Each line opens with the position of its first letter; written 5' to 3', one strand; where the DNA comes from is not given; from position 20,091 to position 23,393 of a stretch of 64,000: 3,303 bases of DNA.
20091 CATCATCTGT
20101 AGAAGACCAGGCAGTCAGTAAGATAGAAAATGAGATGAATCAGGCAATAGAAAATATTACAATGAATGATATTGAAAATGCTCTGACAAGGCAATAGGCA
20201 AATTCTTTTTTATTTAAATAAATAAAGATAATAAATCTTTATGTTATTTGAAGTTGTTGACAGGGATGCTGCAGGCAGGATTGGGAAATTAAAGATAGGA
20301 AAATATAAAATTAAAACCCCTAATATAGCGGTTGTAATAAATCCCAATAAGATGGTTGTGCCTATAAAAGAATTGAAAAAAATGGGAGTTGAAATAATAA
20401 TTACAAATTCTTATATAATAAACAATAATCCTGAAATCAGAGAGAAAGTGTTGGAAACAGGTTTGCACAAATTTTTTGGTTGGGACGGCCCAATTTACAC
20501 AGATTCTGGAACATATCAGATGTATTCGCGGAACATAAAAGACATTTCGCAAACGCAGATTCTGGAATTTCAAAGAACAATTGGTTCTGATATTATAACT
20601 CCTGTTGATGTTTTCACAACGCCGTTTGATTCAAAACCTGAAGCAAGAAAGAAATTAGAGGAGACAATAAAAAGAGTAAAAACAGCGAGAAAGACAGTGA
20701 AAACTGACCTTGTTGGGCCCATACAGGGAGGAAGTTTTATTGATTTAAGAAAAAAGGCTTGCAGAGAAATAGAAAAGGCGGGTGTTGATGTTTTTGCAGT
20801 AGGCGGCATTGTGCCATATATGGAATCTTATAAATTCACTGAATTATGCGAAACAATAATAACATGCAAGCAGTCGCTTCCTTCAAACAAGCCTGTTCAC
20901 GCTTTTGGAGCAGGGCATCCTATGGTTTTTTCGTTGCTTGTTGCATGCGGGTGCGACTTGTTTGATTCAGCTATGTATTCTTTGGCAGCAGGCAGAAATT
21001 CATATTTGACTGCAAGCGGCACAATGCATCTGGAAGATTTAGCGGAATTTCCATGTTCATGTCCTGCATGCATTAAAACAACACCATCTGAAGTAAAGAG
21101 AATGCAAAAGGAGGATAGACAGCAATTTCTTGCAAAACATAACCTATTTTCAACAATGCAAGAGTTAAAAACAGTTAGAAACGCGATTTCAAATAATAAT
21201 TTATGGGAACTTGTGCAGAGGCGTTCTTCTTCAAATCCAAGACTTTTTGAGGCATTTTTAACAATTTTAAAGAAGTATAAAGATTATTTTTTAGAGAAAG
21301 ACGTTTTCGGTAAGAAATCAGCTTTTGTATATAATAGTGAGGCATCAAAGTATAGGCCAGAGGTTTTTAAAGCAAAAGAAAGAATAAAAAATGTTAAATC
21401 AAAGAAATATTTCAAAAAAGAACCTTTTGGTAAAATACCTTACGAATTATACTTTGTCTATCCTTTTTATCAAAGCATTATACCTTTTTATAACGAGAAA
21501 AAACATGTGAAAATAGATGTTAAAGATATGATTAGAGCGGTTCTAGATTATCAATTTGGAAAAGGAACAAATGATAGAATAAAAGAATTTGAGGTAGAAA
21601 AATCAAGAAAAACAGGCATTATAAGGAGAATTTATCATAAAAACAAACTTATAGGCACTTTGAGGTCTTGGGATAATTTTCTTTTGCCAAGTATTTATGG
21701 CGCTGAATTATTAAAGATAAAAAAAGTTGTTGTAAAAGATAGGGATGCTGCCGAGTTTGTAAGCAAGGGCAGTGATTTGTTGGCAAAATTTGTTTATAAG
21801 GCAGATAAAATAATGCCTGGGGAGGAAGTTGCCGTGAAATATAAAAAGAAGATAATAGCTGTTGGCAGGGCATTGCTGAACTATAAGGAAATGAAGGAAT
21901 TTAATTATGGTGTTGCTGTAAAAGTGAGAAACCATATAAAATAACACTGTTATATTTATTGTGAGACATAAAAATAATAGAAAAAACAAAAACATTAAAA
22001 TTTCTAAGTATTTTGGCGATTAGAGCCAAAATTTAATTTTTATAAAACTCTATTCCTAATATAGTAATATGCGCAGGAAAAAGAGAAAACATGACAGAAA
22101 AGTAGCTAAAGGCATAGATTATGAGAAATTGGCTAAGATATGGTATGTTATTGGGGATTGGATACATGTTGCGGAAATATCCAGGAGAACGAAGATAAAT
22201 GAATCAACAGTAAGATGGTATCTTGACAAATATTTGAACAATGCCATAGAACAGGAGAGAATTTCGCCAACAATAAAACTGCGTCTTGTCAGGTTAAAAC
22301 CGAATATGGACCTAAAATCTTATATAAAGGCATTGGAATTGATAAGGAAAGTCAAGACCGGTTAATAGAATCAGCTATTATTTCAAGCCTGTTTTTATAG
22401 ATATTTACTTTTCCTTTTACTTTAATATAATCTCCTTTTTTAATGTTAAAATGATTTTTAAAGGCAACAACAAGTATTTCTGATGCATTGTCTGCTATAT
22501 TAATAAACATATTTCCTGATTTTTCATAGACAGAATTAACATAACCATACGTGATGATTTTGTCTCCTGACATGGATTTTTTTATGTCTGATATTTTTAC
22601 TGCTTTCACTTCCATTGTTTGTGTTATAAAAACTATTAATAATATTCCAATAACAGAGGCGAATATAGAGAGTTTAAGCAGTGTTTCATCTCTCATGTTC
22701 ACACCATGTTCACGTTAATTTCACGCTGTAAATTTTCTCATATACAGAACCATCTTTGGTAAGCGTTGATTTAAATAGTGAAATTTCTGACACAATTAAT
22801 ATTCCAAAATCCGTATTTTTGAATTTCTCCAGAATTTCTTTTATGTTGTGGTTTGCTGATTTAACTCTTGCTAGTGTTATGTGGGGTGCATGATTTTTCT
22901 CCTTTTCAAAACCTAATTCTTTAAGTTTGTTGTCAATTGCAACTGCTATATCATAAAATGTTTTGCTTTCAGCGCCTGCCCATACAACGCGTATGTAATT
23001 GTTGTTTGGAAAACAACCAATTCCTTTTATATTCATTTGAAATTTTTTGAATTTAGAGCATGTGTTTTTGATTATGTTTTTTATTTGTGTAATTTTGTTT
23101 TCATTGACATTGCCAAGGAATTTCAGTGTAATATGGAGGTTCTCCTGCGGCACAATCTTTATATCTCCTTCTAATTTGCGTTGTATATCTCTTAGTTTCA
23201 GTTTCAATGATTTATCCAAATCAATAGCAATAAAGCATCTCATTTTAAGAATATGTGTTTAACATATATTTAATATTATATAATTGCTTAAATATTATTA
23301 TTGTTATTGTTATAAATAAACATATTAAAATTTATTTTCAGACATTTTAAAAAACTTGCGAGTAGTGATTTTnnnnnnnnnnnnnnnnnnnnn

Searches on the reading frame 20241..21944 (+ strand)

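Call 9: search_protein_families(library=pfam, proteins=[window:20241-21944:+], max_evalue=0.01)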
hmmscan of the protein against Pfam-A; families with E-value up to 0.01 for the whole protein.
window:20241-21944:+ (567 aa): 4 families
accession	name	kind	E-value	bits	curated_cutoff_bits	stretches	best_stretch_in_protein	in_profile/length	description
PF01702.25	TGT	-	1.8e-78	264.5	26.3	1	11-332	2-355/357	Queuine tRNA-ribosyltransferase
PF01472.26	PUA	-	2.8e-15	56.5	24.8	1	496-566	2-74/74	PUA domain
PF14810.12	TGT_C2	-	9.5e-15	55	25.3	1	430-492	2-66/72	Patch-forming domain C2 of tRNA-guanine transglycosylase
PF14809.11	TGT_C1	-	0.00013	22.7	25.3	1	357-412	3-60/70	C1 domain of tRNA-guanine transglycosylase dimerisation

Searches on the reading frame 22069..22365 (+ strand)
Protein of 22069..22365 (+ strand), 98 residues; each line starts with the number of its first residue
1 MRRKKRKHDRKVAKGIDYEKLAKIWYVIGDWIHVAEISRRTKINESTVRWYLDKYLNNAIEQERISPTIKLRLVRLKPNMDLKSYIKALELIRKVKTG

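Call 9: search_protein_families(library=pfam, proteins=[window:22069-22365:+], max_evalue=0.01)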
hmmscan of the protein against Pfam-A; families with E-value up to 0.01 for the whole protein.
window:22069-22365:+ (98 aa): 1 family
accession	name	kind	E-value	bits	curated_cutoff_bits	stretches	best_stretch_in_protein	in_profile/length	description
PF13412.12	HTH_24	-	0.0073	16.3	21.9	0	34-54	20-40/48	Winged helix-turn-helix DNA-binding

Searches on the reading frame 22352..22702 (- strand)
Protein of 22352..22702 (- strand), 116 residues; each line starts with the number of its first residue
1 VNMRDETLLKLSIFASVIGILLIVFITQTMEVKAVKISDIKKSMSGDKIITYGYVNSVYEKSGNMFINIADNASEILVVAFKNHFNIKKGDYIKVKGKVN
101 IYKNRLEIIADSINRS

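Call 9: search_protein_families(library=pfam, proteins=[window:22352-22702:-], max_evalue=0.01)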
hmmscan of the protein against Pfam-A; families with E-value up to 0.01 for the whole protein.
window:22352-22702:- (116 aa): 2 families
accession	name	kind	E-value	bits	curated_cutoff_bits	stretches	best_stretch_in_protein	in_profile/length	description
PF01336.31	tRNA_anti-codon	-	2.2e-10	40.7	27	1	52-113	4-72/75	OB-fold nucleic acid binding domain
PF13742.12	tRNA_anti_2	-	7.7e-06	26.5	27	1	47-105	20-84/95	OB-fold nucleic acid binding domain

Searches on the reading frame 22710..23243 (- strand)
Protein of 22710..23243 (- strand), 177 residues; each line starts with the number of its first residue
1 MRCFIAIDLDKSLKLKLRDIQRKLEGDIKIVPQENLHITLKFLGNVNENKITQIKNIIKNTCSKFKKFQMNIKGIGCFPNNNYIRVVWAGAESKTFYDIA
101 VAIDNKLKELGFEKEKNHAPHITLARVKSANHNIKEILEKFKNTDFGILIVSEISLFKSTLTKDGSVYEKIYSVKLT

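Call 9: search_protein_families(library=pfam, proteins=[window:22710-23243:-], max_evalue=0.01)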
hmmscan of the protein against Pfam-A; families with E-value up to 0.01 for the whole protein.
window:22710-23243:- (177 aa): 4 families
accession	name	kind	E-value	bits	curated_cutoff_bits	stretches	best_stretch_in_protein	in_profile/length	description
PF02834.22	LigT_PEase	-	7.1e-32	109.9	23.3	2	7-88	1-87/87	LigT like Phosphoesterase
PF10469.15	AKAP7_NLS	-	1.9e-18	67.5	24.4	1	29-176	35-208/208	AKAP7 2'5' RNA ligase-like domain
PF13563.12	2_5_RNA_ligase2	-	3.5e-12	47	27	1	29-158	19-147/152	2'-5' RNA ligase superfamily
PF09749.15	HVSL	-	0.00055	19.8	26.8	1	29-142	82-208/242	Uncharacterised conserved protein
